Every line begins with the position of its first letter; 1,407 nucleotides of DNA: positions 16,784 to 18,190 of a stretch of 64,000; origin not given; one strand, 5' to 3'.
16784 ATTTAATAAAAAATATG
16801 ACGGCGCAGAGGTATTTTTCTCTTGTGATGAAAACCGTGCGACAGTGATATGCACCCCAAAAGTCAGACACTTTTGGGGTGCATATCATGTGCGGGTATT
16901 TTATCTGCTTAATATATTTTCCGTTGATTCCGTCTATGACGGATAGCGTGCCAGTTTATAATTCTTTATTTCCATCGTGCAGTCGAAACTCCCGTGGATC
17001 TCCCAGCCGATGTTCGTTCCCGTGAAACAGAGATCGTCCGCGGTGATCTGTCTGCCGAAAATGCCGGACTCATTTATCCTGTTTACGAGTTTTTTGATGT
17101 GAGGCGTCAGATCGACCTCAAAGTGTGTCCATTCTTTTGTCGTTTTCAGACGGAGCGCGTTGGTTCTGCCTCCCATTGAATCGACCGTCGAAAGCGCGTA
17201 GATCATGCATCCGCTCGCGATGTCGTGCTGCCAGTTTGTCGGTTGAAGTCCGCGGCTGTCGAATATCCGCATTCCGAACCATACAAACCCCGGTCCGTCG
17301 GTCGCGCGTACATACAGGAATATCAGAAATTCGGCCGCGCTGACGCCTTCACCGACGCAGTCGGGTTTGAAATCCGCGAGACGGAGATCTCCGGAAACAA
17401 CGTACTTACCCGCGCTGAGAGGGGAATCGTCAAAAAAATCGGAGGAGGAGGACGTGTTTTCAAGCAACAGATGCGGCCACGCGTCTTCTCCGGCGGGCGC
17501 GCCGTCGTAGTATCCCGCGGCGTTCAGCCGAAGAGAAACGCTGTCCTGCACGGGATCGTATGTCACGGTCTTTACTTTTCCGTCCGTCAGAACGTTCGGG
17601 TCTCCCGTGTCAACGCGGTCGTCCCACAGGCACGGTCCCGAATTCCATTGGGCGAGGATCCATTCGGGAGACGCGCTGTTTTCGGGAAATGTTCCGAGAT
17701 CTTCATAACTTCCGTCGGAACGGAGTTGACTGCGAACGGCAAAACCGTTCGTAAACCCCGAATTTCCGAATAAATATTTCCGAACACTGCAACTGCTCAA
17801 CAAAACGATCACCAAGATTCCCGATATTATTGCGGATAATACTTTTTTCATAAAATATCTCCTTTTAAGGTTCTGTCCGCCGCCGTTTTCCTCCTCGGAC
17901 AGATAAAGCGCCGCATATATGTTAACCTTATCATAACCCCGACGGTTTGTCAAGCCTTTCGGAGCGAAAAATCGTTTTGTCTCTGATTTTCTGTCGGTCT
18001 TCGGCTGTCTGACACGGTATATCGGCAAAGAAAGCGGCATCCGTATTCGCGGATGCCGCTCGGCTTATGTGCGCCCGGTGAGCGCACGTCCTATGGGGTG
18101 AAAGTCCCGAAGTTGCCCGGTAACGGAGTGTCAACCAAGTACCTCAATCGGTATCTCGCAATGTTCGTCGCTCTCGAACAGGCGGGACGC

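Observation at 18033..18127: Second, truncated copy of the same intron 5' end behind another hairpin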

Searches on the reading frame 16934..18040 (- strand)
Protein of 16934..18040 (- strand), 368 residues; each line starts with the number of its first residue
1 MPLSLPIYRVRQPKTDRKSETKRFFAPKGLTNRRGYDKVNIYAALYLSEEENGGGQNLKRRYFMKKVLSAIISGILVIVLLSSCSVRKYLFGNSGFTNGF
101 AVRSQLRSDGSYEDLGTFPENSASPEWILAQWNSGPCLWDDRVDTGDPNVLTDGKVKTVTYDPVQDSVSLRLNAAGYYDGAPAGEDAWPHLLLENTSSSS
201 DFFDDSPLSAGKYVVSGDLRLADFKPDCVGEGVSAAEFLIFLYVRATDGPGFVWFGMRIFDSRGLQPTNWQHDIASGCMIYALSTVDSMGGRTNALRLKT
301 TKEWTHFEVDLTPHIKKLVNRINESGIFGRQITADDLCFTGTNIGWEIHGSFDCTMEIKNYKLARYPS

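Call 11: search_protein_families(library=pfam, proteins=[window:16934-18040:-], max_evalue=0.01)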
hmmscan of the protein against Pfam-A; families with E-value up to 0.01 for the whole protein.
window:16934-18040:- (368 aa): 0 families

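Call 12: search_protein_families(library=ncbifam, proteins=[window:16934-18040:-], max_evalue=0.01)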
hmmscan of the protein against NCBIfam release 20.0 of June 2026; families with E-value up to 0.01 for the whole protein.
window:16934-18040:- (368 aa): 0 families

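Call 38: find_homologous_proteins(query=window:16934-17851:-, max_evalue=1e-10)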
Query window:16934-17851:- (305 aa): 41 proteins with E <= 1e-10 among 1387 candidates.
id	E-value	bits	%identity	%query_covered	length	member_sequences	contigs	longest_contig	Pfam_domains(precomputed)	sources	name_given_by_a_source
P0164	8.0e-204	694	98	100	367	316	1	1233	-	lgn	-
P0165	1.9e-78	282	45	98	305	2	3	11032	-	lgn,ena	-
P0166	5.4e-78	280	43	99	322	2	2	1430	-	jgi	-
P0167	6.8e-77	277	44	98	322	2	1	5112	-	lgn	-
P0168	7.5e-74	267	43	100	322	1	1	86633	-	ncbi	-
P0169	8.1e-73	263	45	91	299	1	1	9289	-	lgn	-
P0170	4.0e-72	261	45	91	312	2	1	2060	-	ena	-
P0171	4.5e-72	261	43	91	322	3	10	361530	-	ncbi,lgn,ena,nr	ncbi:MAG: hypothetical protein IJZ88_03705 [Clostridia bacterium]|nr:hypothetical protein [Clostridi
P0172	5.2e-72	261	42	99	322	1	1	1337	-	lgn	-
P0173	3.5e-71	258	43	99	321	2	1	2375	-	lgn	-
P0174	6.4e-71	257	45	91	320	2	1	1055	-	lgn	-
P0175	7.0e-71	257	44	91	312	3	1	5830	-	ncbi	-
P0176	1.9e-70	256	41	97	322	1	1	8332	-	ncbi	-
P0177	3.6e-69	251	42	99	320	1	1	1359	-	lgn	-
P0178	3.6e-69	251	42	98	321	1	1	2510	-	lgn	-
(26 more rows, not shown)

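Call 39: find_encoding_contigs(protein=window:16934-17851:-, flank=3000, max_places=10)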
Protein window:16934-17851:- (305 aa): 3 contigs read that carry it; 3 places shown.
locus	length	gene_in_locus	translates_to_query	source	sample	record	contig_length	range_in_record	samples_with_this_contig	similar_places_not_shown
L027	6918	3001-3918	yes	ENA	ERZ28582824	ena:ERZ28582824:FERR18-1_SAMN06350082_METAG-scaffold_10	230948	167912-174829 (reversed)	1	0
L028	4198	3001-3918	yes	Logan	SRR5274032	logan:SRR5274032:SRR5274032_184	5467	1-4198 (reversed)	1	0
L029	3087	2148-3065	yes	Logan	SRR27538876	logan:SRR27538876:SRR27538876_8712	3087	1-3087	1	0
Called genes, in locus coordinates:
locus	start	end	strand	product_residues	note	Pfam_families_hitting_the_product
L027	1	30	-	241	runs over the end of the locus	PF25182:NonGDSL (weak), PF00657:Lipase_GDSL, PF13472:Lipase_GDSL_2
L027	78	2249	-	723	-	PF08531:Bac_rhamnosid_N, PF05592:Bac_rhamnosid, PF17389:Bac_rhamnosid6H, PF17390:Bac_rhamnosid_C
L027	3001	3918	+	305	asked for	-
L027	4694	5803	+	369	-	-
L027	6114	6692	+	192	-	PF04542:Sigma70_r2, PF08281:Sigma70_r4_2, PF04545:Sigma70_r4 (weak)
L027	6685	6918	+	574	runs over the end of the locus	PF23750:RsgI_M, PF03413:PepSY (weak), PF27330:IsaA-like_N (faint), PF03413:PepSY (weak)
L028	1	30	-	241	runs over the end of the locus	PF25182:NonGDSL (weak), PF00657:Lipase_GDSL, PF13472:Lipase_GDSL_2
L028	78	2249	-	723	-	PF08531:Bac_rhamnosid_N, PF05592:Bac_rhamnosid, PF17389:Bac_rhamnosid6H, PF17390:Bac_rhamnosid_C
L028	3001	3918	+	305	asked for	-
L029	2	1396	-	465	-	?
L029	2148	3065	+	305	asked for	-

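Call 40: find_encoding_contigs(protein=P0164, flank=3000, max_places=10)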
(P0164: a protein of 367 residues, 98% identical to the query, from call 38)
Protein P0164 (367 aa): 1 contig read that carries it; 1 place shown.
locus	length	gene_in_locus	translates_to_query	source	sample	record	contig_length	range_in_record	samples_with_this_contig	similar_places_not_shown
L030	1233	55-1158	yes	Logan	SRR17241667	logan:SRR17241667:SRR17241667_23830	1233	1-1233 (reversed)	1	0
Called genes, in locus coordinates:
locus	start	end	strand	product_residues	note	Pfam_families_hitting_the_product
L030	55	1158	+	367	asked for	-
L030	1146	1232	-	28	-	?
